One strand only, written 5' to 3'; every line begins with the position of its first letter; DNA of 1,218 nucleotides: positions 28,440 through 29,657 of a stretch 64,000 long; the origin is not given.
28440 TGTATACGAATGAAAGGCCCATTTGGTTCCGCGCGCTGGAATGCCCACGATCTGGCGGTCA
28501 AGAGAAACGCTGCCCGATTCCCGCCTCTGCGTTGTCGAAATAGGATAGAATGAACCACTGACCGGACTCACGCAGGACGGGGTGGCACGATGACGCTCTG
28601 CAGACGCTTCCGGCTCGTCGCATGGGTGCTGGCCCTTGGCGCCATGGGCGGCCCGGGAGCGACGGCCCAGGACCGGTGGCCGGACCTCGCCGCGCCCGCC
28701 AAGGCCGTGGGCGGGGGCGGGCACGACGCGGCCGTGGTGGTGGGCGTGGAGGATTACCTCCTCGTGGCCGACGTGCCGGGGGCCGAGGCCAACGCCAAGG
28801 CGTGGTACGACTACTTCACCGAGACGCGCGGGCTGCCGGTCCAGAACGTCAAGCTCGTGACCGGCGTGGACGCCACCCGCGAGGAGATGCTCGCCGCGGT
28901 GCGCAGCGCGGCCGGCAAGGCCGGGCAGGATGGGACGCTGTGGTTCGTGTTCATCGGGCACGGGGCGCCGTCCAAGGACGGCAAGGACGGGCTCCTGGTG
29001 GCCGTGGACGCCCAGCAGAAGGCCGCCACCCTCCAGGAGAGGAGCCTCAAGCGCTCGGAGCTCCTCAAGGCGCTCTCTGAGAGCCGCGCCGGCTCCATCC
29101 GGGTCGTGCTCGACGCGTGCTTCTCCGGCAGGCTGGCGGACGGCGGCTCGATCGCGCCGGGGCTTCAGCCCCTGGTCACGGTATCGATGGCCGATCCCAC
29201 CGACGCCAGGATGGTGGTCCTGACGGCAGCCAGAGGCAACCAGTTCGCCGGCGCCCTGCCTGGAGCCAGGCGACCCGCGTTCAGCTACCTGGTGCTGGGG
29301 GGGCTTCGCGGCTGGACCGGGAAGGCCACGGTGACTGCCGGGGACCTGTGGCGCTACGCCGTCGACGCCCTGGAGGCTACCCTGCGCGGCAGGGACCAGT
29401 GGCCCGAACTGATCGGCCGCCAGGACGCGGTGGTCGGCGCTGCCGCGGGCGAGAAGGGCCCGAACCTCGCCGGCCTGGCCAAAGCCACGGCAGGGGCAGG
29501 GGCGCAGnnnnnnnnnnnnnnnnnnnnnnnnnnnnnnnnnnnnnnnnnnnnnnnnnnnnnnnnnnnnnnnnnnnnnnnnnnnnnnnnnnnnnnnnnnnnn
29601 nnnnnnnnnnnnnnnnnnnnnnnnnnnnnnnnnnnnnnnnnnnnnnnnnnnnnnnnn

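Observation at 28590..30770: Secreted caspase (C14) - FGE-sulfatase fusion next to an XRE regulator and coiled-coil gene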

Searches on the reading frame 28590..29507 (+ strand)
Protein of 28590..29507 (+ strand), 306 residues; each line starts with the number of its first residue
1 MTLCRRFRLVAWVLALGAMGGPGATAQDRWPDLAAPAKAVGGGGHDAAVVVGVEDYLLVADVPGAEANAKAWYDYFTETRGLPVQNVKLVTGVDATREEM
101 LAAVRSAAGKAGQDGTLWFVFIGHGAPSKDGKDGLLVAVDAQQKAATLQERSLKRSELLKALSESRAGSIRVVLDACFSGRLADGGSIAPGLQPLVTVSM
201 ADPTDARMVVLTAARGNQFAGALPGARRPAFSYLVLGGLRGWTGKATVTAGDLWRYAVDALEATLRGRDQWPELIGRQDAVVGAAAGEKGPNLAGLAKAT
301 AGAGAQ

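Call 4: search_protein_families(library=pfam, proteins=[window:28590-29507:+], max_evalue=10)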
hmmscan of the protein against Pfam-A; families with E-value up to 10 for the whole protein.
seq(306 aa): 1 family
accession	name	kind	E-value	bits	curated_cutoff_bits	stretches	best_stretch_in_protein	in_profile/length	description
PF10281.14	Ish1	-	0.22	12.4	26.6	1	93-106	23-36/37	Putative nuclear envelope organisation protein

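Call 33: search_solved_structures(query=A3, max_evalue=10, show_alignments=3)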
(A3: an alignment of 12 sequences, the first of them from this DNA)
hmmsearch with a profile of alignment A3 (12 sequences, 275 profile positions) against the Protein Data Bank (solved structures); distinct sequences matched with E-value up to 10: 5.
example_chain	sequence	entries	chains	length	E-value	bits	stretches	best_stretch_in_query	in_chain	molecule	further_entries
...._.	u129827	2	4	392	0.003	20.3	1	20-104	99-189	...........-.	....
4f6o_A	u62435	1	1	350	0.015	18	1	19-105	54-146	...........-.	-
4f6p_A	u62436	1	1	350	0.028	17.1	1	19-103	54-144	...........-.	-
6w8s_A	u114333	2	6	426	0.31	13.7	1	20-106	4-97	Metacaspase-4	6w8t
6w8r_A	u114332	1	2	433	0.35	13.5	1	20-106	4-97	Metacaspase-4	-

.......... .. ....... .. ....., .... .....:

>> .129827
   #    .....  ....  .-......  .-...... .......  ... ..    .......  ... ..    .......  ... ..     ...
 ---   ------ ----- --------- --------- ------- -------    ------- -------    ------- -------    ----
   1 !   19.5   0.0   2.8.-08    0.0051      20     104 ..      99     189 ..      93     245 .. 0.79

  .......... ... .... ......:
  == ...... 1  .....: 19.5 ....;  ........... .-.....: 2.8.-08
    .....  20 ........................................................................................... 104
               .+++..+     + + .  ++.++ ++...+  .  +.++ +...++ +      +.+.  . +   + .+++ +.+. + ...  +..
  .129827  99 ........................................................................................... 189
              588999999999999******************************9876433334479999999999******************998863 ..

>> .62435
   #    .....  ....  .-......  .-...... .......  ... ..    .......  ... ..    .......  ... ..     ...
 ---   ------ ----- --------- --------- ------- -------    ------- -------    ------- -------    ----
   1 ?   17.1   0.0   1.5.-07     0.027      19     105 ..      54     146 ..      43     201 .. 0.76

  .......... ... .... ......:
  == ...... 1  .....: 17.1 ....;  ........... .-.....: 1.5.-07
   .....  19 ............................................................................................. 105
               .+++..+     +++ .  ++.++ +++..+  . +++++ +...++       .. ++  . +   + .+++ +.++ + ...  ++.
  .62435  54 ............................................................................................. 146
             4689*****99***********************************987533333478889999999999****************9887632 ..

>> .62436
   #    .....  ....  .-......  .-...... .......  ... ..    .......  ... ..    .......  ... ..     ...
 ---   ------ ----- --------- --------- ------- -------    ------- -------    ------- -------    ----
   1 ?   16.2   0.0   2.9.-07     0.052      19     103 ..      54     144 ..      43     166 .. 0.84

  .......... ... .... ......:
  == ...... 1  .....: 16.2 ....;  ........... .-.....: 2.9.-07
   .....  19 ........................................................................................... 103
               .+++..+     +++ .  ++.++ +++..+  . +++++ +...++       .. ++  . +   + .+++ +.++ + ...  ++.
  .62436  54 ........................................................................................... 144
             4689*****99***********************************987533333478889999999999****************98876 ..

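Call 46: predict_structure(alignment_id=A3)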
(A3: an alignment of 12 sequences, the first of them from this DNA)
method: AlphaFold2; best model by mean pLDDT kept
length: 273 residues; sequences in the alignment: 12
mean_pLDDT: 86.2   pTM: 0.90
mean pLDDT of the five models: 86.2, 83.1, 82.8, 78.4, 54.0
residues with pLDDT >= 90: 152; 70-90: 94; 50-70: 24; < 50: 3
segments of 3 or more residues with pLDDT < 50: none
pLDDT, mean of each block of 10 residues (from residue 1): 88 83 91 85 96 94 91 94 93 91 81 66 84 94 93 72 56 65 86 82 94 95 97 86 87 93 91 82
secondary structure, 60 per line:
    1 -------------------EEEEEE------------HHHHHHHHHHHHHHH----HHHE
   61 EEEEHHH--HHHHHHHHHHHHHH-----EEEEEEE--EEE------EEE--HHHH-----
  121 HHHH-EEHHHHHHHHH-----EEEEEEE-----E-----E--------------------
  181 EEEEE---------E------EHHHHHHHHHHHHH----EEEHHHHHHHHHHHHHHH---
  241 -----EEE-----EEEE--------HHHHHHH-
elements in order: E20-25 H38-52 E60-64 H70-83 E89-95 E98-100 E107-109 H112-115 H121-124 H128-136 E142-148 E181-185 H203-215 E220-222 H223-237 E246-248 E254-257 H266-272

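Call 49: fold_search(model_id=the predicted structure, library=pdb)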
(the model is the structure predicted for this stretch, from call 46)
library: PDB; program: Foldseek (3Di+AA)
matches with E <= 10: 861; with E <= 0.001: 99
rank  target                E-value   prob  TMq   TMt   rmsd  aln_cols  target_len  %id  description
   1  8v4x_D                1.6e-11  1.00  0.58  0.44   7.8       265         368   18  Structure of MALT1 in complex with an allosteric inhibitor (released 2024-05-01)
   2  3uo8_B                2.0e-11  1.00  0.60  0.47   5.4       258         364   17  Crystal structure of the MALT1 paracaspase (P1 form) (released 2011-12-21)
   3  3v4o_A                3.9e-11  1.00  0.62  0.71   6.2       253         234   18  Human MALT1 (caspase domain) in complex with an irreversible peptidic inhibitor (released 2012-03-14)
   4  8v4x_C                8.0e-11  1.00  0.59  0.46   6.2       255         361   17  Structure of MALT1 in complex with an allosteric inhibitor (released 2024-05-01)
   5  7paw_B                1.2e-10  1.00  0.59  0.45   7.1       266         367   18  MALT1 in complex with compound 1 (released 2021-11-17)
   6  8v4x_A                1.3e-10  1.00  0.60  0.46   9.9       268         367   17  Structure of MALT1 in complex with an allosteric inhibitor (released 2024-05-01)
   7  4i1p_A                1.3e-10  1.00  0.58  0.43   6.2       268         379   17  Human MALT1 (caspase-IG3) in complex with activity based-probe (released 2014-07-09)
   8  3uo8_C                1.7e-10  1.00  0.59  0.46   7.0       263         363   17  Crystal structure of the MALT1 paracaspase (P1 form) (released 2011-12-21)
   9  7pav_A                2.0e-10  1.00  0.57  0.45  10.7       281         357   17  MALT1 in complex with compound 1 (released 2021-11-17)
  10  8v4x_B                2.1e-10  1.00  0.59  0.46   6.3       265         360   18  Structure of MALT1 in complex with an allosteric inhibitor (released 2024-05-01)
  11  4i1p_C                2.5e-10  1.00  0.60  0.45  10.3       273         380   16  Human MALT1 (caspase-IG3) in complex with activity based-probe (released 2014-07-09)
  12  8v4x_E                2.9e-10  1.00  0.62  0.48   7.2       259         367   17  Structure of MALT1 in complex with an allosteric inhibitor (released 2024-05-01)
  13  7paw_A                6.7e-10  1.00  0.56  0.45  10.8       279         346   17  MALT1 in complex with compound 1 (released 2021-11-17)
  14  3v4l_A                7.6e-10  1.00  0.59  0.43   8.0       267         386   19  Mouse MALT1(caspase-IG3 domains) in complex with a irreversible peptidic inhibitor (released 2012-03-14)
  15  3bij_B                9.7e-10  1.00  0.59  0.62   5.3       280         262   18  Crystal structure of protein GSU0716 from Geobacter sulfurreducens. Northeast Structural Genomics target GsR13 (released 2007-12-11)
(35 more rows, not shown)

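Call 61: find_related_loci(query=A3, collection=metagenome_contigs, flank=10000)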
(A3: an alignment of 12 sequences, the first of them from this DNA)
Query A3 (273 aa) in metagenome_contigs; peptide patterns used: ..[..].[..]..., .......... (x = any residue, [..] = any of these).
320 stretches matched a pattern; 258 encode a relative of the query (tblastn E <= 1e-3); the best 80 are kept; 80 distinct loci.
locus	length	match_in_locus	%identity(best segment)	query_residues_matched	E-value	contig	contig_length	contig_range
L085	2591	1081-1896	75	2-273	1e-131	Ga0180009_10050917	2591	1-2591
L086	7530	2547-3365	67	3-273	2e-121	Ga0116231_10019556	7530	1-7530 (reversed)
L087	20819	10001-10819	67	3-273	2e-121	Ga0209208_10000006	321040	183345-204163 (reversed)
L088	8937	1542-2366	69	1-273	3e-120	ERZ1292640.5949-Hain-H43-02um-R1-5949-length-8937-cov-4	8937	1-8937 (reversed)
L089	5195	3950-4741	71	3-266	2e-120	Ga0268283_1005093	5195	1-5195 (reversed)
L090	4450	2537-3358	70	3-273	6e-121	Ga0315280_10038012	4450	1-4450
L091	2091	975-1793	72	3-273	4e-126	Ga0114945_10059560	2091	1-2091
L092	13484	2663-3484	69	3-273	2e-118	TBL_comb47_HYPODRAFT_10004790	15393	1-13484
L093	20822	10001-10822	68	3-273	6e-118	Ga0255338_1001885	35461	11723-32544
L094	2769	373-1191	67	3-273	8e-121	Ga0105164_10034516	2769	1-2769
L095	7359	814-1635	66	3-273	3e-115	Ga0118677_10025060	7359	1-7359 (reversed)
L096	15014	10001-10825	67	1-273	6e-114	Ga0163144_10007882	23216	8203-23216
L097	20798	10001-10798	62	3-265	9e-106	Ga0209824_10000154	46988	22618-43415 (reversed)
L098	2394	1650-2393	67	3-247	2e-106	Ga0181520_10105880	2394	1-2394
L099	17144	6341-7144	66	3-270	2e-101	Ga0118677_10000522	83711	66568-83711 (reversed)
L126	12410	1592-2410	50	3-273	7e-75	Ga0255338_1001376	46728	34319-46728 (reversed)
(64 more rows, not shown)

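Call 67: search_protein_families(library=pfam, proteins=[L126:1505-3895:+, L126:651-1049:+], max_evalue=0.01)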
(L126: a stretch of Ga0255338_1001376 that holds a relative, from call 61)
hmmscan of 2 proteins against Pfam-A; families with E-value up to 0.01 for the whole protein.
L126:1505-3895:+ (796 aa): 1 family
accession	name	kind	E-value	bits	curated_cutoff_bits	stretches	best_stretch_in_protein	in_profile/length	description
PF08238.18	Sel1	-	0.005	17.8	30.7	0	750-771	2-23/36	Sel1 repeat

L126:651-1049:+ (132 aa): 5 families
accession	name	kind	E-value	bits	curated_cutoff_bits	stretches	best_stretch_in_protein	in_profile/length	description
PF01381.28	HTH_3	-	2.9e-11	43.6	23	1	44-95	1-52/55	Helix-turn-helix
PF13560.12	HTH_31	-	5.8e-09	36.6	27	1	41-91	3-54/64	Helix-turn-helix domain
PF12844.13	HTH_19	-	1.4e-05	25.3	30.2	1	44-87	4-47/64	Helix-turn-helix domain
PF13443.12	HTH_26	-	0.0012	19.5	22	1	44-94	2-53/63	Cro/C1-type HTH DNA-binding domain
PF13413.12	HTH_25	-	0.0014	18.8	24.6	1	43-78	1-36/62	Helix-turn-helix domain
